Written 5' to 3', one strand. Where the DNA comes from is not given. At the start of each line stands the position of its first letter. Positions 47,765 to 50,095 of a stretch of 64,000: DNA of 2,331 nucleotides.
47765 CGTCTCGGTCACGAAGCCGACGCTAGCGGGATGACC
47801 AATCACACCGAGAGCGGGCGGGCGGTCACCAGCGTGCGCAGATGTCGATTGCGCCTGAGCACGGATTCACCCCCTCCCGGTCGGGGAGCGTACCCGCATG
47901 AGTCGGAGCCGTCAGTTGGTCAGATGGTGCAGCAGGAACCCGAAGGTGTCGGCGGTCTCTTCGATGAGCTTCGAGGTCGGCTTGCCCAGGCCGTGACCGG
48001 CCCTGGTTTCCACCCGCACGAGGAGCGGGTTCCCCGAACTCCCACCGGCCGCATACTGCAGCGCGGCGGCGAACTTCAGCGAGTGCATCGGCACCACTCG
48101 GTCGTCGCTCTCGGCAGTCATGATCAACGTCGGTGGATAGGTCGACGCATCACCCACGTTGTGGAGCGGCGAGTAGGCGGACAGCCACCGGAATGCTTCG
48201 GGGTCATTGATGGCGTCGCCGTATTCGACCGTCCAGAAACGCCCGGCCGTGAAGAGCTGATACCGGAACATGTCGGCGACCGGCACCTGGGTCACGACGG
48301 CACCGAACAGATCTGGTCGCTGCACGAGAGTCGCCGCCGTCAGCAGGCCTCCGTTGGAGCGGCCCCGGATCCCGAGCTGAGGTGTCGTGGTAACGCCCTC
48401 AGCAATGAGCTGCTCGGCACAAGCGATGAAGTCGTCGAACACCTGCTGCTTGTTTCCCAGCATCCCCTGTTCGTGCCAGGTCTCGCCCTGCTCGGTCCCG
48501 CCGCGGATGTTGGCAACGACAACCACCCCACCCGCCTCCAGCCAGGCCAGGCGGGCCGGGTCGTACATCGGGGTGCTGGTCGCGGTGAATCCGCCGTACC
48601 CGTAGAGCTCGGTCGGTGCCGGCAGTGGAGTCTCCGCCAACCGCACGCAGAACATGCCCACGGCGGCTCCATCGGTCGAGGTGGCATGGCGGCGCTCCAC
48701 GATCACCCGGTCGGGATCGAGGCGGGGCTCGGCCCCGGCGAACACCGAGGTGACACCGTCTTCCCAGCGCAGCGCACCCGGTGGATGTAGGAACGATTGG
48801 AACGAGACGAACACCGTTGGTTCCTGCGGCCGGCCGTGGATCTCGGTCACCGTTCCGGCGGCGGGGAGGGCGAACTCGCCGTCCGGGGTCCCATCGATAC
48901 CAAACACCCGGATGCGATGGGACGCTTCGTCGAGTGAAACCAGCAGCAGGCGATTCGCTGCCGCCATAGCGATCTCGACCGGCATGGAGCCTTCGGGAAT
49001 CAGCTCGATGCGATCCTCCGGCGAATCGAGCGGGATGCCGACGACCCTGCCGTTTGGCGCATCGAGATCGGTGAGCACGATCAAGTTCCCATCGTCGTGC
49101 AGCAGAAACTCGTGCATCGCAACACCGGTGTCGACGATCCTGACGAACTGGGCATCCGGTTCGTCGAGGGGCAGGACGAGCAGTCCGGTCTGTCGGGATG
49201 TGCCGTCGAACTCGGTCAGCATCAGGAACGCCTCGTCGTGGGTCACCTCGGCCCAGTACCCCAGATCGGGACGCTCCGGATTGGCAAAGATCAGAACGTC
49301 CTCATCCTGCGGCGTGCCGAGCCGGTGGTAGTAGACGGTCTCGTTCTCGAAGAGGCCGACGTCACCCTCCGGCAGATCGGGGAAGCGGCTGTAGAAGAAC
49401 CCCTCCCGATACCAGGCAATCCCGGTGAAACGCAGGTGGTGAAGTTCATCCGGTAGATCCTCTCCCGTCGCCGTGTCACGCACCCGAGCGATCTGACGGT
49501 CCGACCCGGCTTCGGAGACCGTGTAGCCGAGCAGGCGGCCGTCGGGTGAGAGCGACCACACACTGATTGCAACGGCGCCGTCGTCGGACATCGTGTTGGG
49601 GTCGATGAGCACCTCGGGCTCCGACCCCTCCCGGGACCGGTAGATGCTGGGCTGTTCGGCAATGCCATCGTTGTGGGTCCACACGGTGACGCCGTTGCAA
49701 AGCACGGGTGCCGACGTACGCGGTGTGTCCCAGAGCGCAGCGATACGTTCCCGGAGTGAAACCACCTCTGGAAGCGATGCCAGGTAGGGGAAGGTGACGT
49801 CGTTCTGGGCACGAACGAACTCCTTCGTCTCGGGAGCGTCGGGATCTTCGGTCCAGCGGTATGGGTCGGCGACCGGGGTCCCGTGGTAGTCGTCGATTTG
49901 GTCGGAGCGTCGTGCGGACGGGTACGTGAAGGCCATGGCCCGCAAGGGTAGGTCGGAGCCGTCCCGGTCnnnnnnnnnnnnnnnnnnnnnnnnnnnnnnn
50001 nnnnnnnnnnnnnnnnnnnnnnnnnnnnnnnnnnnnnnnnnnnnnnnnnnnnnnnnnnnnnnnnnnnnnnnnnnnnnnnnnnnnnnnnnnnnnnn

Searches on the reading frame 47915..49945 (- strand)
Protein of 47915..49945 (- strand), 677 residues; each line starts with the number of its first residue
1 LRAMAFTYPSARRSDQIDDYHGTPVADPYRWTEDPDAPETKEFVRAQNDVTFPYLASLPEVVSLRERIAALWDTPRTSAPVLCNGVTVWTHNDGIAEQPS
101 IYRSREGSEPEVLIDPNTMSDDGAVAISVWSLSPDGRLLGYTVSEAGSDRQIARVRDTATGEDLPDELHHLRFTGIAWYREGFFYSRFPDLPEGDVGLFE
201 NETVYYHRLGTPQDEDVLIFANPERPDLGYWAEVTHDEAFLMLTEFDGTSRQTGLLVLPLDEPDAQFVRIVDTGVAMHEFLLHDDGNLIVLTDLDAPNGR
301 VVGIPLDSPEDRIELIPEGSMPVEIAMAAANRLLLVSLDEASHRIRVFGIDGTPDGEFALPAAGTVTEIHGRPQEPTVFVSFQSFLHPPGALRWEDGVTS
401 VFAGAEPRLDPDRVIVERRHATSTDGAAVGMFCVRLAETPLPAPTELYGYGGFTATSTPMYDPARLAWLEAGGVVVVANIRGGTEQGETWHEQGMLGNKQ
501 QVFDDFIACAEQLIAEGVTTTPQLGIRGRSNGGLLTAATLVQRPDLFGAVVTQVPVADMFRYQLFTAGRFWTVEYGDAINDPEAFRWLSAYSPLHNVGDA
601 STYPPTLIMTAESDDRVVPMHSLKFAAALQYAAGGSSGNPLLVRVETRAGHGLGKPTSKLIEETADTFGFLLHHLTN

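Call 29: search_protein_families(library=pfam, proteins=[window:47915-49945:-], max_evalue=0.00001)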
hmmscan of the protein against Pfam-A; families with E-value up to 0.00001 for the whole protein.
window:47915-49945:- (677 aa): 2 families
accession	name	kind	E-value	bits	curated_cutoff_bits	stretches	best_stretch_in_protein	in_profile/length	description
PF02897.21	Peptidase_S9_N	-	2.8e-87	293.6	24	1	9-389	1-396/414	Prolyl oligopeptidase, N-terminal beta-propeller domain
PF00326.27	Peptidase_S9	-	1.7e-58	198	22.6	1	462-676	4-211/213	Prolyl oligopeptidase family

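Call 70: search_dna_similar(query=window:47915-49945:-, collection=plasmids, mode=protein, max_rows=12)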
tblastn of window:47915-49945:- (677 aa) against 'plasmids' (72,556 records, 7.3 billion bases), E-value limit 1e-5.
Records with a match: 208; places in all: 250; records where one place covers at least 80% of the query: 92.
Best place of each record, by identity: <60% 208.
By first word of the organism name: Sinorhizobium 30; Rhizobium 28; Pseudoalteromonas 14; Streptomyces 11; Methylobacterium 10; Escherichia 10; Agrobacterium 9; Sphingomonas 6; Salinivibrio 5; Mesorhizobium 5; and 53 more.
By predicted mobility (MOB-suite, as given by PLSDB): non-mobilizable 133; conjugative 57; mobilizable 18.
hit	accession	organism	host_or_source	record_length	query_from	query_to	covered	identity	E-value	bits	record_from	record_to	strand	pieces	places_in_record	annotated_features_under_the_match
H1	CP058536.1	Deinococcus sp. D7000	seawater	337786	7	675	99%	44.1%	5e-153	497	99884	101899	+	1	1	S9 family peptidase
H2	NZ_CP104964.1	Devosia neptuniae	Vicia costata,cell culture,root nodule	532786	8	670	98%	42.5%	1e-137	453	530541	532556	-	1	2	prolyl oligopeptidase family serine peptidase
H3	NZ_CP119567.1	Pararhizobium qamdonense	cell culture,soil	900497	8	673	98%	42.1%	1e-141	464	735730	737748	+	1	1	prolyl oligopeptidase family serine peptidase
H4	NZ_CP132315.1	Shinella oryzae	Homo sapiens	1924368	8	673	98%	41.3%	5e-141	462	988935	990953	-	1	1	none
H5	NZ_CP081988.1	Shinella oryzae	cell culture,rhizosphere soil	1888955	8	673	98%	41.3%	3e-140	461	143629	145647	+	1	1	none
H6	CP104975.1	Devosia sp. A8/3-2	Oxytropis tragacanthoides,cell ...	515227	6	670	97%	42.0%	6e-115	441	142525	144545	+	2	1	none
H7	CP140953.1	Sinorhizobium meliloti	Medicago lupulina,whole organism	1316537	2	673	99%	40.6%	1e-132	438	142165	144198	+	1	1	prolyl oligopeptidase family serine peptidase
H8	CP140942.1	Sinorhizobium meliloti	Medicago lupulina,whole organism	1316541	2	673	99%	40.6%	1e-132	438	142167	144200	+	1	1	prolyl oligopeptidase family serine peptidase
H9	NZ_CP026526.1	Sinorhizobium meliloti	Medicago sativa L. subsp. ambigua,Cell ...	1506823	2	673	99%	40.6%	1e-132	438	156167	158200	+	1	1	none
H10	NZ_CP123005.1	Sinorhizobium meliloti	Medicago sativa,cell culture,nodules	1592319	2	673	99%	40.6%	1e-132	438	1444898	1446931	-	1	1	none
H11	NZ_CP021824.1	Sinorhizobium meliloti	Medicago truncatula,Single Cell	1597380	2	673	99%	40.6%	1e-132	438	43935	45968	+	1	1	none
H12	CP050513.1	Sinorhizobium meliloti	Medicago sativa,cell culture,root nodule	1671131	2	673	99%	40.6%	1e-132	438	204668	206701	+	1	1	none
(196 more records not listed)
